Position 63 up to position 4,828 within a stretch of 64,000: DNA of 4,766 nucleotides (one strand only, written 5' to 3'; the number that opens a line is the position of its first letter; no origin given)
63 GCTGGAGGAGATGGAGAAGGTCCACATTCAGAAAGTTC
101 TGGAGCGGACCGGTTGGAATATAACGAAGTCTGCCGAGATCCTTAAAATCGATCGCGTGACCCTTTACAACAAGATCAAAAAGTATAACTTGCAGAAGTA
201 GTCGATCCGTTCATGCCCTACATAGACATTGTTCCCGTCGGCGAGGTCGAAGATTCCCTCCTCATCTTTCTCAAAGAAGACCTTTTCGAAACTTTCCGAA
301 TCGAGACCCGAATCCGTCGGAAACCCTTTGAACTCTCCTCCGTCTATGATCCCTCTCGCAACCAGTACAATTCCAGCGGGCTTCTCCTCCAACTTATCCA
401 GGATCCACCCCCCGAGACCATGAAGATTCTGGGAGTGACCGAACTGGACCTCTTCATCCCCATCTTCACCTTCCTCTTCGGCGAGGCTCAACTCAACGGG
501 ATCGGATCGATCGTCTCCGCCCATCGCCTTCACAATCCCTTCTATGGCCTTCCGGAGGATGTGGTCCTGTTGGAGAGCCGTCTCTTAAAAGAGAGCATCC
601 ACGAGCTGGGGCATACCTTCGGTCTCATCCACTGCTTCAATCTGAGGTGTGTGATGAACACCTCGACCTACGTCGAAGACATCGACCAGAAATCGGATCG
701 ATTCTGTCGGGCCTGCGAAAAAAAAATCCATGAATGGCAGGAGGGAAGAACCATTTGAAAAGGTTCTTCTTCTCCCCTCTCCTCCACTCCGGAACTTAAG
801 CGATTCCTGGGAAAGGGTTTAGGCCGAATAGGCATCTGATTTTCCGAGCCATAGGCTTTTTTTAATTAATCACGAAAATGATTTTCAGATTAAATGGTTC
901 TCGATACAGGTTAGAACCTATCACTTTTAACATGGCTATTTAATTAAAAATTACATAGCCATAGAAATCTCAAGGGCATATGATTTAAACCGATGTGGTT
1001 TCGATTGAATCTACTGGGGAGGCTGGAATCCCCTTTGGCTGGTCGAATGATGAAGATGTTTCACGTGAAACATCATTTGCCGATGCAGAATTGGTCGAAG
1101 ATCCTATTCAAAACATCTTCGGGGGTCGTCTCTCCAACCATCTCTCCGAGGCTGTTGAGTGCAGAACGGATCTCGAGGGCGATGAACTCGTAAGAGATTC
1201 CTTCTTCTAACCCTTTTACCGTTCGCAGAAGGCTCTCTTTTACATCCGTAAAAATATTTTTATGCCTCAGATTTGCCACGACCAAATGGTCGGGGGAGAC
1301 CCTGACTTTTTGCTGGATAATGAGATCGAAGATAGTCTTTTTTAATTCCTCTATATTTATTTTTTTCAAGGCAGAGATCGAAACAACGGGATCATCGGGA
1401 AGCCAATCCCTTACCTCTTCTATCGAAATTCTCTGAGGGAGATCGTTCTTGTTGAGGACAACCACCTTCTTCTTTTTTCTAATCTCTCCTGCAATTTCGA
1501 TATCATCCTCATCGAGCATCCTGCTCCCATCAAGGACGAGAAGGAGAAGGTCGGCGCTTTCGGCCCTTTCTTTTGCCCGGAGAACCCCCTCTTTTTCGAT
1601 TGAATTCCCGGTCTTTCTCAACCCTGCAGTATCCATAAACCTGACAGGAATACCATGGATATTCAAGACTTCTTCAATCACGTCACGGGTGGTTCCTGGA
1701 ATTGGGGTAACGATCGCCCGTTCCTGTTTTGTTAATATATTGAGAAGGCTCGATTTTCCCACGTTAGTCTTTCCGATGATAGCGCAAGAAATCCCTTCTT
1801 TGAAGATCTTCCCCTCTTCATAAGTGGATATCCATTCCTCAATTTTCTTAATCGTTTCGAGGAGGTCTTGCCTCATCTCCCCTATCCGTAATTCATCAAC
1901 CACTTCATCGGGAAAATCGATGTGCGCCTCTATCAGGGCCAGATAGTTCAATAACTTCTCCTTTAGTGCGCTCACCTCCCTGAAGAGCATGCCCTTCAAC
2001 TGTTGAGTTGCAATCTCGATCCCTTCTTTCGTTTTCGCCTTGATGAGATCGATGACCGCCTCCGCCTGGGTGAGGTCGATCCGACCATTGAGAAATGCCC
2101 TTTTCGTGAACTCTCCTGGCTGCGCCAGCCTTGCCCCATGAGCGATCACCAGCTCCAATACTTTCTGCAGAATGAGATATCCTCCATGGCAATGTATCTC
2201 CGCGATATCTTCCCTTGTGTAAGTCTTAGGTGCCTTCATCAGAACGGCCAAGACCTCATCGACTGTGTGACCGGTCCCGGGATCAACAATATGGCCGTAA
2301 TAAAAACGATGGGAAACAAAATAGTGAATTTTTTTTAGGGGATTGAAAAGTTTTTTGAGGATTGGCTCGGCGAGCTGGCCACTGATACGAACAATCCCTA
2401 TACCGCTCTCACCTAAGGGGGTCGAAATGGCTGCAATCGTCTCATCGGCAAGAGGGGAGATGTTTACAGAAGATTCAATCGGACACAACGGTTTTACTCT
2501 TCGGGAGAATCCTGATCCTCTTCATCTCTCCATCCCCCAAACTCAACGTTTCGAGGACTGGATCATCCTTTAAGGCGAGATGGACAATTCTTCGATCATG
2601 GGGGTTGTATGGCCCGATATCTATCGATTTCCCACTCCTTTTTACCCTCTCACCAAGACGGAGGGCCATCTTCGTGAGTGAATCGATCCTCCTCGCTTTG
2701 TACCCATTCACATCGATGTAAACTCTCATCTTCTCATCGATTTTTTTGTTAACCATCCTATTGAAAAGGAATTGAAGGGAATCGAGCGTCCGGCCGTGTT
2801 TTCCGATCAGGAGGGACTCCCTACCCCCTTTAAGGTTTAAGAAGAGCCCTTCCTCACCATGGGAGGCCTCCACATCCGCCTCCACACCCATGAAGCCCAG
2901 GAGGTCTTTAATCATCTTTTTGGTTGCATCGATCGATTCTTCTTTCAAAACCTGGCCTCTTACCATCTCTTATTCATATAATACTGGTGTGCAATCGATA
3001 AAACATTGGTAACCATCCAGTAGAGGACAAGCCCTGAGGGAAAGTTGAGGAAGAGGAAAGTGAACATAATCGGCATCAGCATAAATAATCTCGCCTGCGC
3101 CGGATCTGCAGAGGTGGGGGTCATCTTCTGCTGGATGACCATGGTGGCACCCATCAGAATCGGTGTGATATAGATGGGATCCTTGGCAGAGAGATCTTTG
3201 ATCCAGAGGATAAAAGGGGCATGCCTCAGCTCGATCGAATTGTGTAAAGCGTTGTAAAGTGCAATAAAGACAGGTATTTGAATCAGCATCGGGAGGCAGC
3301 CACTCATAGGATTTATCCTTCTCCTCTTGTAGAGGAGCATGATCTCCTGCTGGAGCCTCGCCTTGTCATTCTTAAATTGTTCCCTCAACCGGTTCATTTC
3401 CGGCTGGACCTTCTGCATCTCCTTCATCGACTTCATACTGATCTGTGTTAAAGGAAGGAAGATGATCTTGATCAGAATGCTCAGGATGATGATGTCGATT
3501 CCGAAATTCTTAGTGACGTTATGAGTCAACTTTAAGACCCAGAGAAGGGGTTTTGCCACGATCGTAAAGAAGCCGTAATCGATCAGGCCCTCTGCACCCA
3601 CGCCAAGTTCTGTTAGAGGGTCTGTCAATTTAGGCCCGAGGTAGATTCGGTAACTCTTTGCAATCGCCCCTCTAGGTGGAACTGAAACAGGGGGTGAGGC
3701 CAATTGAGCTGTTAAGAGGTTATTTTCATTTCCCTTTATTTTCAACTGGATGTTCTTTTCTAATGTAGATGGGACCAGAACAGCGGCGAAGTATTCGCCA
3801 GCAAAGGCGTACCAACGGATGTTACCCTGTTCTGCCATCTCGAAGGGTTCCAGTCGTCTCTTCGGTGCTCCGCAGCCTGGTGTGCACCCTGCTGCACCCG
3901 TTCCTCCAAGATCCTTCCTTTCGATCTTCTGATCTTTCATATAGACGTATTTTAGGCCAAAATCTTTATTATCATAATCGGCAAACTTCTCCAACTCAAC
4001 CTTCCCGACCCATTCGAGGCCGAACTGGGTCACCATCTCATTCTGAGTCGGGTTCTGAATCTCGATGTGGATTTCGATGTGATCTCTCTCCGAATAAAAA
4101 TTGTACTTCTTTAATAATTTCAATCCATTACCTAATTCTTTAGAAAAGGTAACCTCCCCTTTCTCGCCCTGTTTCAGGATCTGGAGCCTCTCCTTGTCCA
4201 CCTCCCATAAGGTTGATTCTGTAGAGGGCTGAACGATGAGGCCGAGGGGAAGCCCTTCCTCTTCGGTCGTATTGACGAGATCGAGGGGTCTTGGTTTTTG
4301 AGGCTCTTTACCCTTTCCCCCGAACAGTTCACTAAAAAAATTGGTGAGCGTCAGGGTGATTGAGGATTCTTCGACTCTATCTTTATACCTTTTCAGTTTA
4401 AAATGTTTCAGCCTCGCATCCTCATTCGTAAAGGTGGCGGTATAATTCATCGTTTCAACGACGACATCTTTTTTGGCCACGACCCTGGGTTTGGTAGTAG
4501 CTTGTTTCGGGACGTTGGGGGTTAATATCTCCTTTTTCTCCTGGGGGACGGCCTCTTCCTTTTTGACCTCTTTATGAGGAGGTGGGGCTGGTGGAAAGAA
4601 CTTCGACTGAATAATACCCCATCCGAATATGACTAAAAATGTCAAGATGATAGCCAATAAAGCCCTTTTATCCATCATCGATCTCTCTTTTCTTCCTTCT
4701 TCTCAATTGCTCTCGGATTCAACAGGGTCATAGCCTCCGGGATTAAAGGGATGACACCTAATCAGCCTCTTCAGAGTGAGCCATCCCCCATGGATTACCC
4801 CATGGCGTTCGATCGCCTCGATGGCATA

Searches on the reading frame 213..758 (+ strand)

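Call 93: search_protein_families(library=pfam, proteins=[window:213-758:+], max_evalue=0.000001)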
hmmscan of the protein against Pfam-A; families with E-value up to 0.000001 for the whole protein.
window:213-758:+ (181 aa): 1 family
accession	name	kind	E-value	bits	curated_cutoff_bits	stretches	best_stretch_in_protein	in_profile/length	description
PF07998.17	Peptidase_M54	-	4e-23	82.9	24.4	1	72-173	97-193/194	Peptidase family M54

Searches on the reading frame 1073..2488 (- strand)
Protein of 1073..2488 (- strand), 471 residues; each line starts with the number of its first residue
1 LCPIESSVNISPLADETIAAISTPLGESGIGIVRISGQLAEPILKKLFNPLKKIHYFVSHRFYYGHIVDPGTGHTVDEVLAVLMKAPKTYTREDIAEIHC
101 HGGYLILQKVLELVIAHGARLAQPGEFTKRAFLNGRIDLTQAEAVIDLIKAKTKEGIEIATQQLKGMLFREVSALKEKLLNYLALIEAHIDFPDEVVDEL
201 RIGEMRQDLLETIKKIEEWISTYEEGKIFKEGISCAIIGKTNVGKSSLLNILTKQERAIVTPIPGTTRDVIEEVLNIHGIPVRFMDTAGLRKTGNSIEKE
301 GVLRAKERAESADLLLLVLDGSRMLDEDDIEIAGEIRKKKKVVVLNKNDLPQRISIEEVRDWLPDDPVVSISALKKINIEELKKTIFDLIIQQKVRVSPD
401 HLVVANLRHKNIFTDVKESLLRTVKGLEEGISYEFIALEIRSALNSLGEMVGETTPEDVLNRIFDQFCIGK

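Call 93: search_protein_families(library=pfam, proteins=[window:1073-2488:-], max_evalue=0.000001)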
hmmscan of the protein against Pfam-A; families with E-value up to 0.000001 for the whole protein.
window:1073-2488:- (471 aa): 4 families
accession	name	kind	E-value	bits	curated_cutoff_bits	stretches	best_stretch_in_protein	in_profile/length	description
PF12631.12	MnmE_helical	-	2.1e-55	188.6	40.1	1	139-468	1-211/211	MnmE helical domain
PF10396.14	TrmE_N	-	4e-43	146.8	29.8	1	17-136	1-117/117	GTP-binding protein TrmE N-terminus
PF01926.29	MMR_HSR1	-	3.9e-27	95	21.9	1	235-347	2-113/113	50S ribosome-binding GTPase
PF02421.24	FeoB_N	-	1.2e-11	44.8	27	1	234-386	2-156/156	Ferrous iron transport protein B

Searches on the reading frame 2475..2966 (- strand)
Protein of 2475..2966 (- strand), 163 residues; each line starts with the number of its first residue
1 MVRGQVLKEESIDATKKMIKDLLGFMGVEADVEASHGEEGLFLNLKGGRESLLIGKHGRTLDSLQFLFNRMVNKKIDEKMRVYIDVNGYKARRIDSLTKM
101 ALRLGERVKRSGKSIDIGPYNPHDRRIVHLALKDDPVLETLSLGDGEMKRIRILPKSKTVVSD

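Call 93: search_protein_families(library=pfam, proteins=[window:2475-2966:-], max_evalue=0.000001)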
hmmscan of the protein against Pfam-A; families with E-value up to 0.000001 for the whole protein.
window:2475-2966:- (163 aa): 2 families
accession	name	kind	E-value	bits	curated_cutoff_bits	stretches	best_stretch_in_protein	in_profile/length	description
PF01424.28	R3H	-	3.5e-12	46.6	26.8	1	96-154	2-59/60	R3H domain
PF13083.13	KH_KhpA-B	-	1.1e-10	41.7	32.1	1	16-84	5-73/73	KhpA/KhpB, KH domain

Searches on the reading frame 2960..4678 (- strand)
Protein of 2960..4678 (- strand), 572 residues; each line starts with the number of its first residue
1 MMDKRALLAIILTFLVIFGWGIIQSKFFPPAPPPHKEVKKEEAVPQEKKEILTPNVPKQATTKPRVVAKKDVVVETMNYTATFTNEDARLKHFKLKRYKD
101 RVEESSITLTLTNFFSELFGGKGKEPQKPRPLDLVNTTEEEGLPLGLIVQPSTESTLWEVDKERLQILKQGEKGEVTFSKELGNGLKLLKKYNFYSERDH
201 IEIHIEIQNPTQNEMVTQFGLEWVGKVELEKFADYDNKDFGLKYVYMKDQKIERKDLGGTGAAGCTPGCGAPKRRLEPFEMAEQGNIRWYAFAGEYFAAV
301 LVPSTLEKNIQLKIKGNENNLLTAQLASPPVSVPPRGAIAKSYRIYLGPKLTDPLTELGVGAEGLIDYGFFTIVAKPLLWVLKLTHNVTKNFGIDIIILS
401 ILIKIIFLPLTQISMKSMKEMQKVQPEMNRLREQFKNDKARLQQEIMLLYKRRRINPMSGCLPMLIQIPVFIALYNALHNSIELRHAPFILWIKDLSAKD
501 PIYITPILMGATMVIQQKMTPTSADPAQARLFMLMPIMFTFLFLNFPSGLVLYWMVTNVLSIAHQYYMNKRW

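Call 93: search_protein_families(library=pfam, proteins=[window:2960-4678:-], max_evalue=0.000001)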
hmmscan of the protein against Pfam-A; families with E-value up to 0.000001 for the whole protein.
window:2960-4678:- (572 aa): 2 families
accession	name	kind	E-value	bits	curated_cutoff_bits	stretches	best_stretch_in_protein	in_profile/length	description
PF02096.25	60KD_IMP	-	1.3e-61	207.8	35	1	392-570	1-163/163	60Kd inner membrane protein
PF14849.12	YidC_periplas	-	1.2e-28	101.3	24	1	130-381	37-283/283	YidC periplasmic domain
